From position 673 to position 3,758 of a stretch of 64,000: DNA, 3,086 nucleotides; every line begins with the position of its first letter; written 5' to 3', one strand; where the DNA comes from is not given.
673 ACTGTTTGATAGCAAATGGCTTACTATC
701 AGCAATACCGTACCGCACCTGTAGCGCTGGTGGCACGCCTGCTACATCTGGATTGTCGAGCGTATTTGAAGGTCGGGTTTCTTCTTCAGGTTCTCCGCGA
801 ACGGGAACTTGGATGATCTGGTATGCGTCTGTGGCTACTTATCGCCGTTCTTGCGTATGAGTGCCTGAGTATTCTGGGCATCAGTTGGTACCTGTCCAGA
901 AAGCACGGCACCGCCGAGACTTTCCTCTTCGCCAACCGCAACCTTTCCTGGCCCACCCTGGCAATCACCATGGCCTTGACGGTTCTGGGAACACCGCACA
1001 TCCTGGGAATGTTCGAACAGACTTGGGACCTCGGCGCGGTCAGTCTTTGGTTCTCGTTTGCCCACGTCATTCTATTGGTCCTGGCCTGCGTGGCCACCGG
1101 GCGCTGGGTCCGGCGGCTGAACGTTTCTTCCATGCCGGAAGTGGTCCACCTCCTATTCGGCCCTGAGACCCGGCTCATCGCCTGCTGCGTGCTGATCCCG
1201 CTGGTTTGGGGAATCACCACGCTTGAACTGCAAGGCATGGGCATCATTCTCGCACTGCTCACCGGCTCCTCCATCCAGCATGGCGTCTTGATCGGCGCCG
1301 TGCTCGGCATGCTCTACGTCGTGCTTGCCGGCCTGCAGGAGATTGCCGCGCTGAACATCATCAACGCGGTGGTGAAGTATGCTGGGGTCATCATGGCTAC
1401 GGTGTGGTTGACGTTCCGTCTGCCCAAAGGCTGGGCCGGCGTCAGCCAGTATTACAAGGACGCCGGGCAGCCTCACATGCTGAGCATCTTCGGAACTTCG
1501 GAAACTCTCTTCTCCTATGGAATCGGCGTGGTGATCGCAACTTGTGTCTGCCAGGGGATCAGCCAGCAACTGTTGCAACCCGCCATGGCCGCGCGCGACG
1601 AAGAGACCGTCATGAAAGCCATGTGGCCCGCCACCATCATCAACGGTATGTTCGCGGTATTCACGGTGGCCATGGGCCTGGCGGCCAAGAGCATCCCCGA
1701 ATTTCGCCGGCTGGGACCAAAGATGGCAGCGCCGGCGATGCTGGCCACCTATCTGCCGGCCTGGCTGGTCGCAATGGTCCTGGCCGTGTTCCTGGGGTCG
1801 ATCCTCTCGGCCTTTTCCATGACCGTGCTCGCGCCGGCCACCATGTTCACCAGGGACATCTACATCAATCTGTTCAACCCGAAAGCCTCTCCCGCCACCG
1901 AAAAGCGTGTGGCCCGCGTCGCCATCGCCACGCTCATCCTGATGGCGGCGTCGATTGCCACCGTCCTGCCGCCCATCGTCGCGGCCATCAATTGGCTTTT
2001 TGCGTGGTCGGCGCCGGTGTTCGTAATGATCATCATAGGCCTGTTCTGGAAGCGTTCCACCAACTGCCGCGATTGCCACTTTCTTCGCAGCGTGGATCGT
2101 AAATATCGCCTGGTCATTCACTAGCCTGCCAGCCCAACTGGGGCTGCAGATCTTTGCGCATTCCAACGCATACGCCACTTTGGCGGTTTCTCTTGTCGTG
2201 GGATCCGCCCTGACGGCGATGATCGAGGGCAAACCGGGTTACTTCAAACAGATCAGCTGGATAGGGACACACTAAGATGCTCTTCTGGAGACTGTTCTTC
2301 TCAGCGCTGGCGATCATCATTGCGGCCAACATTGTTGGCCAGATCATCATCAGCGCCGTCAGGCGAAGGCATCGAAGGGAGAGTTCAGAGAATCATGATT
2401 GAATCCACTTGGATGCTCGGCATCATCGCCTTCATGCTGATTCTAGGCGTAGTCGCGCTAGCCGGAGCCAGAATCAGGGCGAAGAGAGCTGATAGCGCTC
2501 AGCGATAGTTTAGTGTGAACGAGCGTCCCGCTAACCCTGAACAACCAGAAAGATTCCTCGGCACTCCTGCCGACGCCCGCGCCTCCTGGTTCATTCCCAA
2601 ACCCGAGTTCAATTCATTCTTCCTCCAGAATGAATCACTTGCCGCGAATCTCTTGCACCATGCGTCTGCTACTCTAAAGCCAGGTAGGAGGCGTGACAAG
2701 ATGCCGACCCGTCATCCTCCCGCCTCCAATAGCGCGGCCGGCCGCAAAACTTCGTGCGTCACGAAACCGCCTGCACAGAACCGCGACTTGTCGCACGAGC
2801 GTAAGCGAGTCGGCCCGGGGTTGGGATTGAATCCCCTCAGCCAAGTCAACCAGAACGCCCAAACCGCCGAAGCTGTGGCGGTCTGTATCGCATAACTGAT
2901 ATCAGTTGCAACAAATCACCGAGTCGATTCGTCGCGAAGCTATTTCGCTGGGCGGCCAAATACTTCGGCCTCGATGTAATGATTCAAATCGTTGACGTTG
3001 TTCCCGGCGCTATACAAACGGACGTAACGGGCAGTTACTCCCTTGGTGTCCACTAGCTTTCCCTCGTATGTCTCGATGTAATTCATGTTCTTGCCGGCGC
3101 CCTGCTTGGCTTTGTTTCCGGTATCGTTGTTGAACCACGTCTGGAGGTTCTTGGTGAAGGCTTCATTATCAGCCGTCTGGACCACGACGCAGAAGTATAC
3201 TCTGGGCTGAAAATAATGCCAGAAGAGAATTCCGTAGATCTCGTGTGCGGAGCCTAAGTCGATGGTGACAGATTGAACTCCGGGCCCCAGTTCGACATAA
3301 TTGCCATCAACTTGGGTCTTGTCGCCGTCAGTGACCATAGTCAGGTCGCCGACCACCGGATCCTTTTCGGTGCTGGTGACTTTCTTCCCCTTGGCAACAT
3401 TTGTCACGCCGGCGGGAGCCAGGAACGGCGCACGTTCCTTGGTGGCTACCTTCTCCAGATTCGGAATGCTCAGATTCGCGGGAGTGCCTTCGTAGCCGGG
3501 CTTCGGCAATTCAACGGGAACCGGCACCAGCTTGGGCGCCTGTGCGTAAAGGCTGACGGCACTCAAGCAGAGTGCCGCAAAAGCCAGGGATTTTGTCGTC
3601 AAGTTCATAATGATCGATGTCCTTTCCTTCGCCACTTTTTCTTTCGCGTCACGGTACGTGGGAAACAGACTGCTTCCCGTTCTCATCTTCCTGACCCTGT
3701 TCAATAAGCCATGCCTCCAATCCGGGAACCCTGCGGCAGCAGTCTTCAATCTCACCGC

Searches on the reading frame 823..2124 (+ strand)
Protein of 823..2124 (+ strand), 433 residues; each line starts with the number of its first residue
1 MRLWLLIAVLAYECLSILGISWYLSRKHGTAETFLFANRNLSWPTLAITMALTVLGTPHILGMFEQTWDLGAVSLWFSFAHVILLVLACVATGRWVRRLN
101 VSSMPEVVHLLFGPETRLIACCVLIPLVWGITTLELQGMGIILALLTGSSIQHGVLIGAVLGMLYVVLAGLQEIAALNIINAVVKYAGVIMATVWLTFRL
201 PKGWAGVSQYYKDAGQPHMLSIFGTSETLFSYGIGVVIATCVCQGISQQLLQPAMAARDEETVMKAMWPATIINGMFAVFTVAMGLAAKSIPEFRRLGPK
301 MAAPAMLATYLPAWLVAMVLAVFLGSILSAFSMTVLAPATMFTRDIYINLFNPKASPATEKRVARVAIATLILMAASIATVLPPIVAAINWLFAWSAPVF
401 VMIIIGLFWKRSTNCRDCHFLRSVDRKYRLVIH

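Call 35: find_encoding_contigs(protein=window:823-2124:+, flank=10000, max_places=2)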
Protein window:823-2124:+ (433 aa): 6 contigs read that carry it; 2 places shown.
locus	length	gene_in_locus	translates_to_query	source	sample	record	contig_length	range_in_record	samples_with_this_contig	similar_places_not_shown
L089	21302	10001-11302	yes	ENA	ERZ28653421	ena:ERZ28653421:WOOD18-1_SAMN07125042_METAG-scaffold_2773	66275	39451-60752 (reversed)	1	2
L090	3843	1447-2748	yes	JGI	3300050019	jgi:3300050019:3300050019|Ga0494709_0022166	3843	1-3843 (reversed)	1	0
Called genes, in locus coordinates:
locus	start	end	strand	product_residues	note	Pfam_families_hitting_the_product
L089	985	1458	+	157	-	-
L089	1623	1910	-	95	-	-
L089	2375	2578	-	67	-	-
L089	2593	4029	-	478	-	PF01408:GFO_IDH_MocA, PF19051:GFO_IDH_MocA_C2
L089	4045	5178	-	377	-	PF01261:AP_endonuc_2 (weak)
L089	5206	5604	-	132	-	PF19906:CGDB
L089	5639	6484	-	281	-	PF18089:DAPG_hydrolase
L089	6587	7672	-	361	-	PF01261:AP_endonuc_2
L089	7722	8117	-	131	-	PF19906:CGDB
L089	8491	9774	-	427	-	-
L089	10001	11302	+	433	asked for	PF00474:SSF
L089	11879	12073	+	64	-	-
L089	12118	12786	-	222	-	-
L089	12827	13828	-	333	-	PF02424:ApbE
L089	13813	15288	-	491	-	PF13231:PMT_2, PF02366:PMT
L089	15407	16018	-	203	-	-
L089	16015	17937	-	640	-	-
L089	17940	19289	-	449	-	PF01408:GFO_IDH_MocA, PF22725:GFO_IDH_MocA_C3, PF02894:GFO_IDH_MocA_C (weak)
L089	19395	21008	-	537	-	PF01408:GFO_IDH_MocA, PF19051:GFO_IDH_MocA_C2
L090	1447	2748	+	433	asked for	PF00474:SSF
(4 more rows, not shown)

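Call 37: search_protein_families(library=ncbifam, proteins=[L089:5639-6484:-], max_evalue=0.00001)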
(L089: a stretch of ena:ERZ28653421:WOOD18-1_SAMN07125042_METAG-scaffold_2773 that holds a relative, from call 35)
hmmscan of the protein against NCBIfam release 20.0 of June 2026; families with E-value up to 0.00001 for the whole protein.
L089:5639-6484:- (281 aa): 1 family
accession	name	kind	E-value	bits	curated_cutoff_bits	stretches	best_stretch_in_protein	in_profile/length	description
NF047887.1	DHPGHylPhlG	equivalog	3.5e-31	108.4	600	1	18-275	28-289/293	2,4-diacetylphloroglucinol hydrolase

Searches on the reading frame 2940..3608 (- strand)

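Call 85: search_protein_families(library=pfam, proteins=[window:2940-3608:-], max_evalue=0.01)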
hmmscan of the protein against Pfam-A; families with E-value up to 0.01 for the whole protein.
window:2940-3608:- (222 aa): 1 family
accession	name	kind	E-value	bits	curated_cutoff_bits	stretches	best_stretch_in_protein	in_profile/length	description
PF00754.31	F5_F8_type_C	-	0.0088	16.6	28.2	0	110-211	34-124/127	F5/8 type C domain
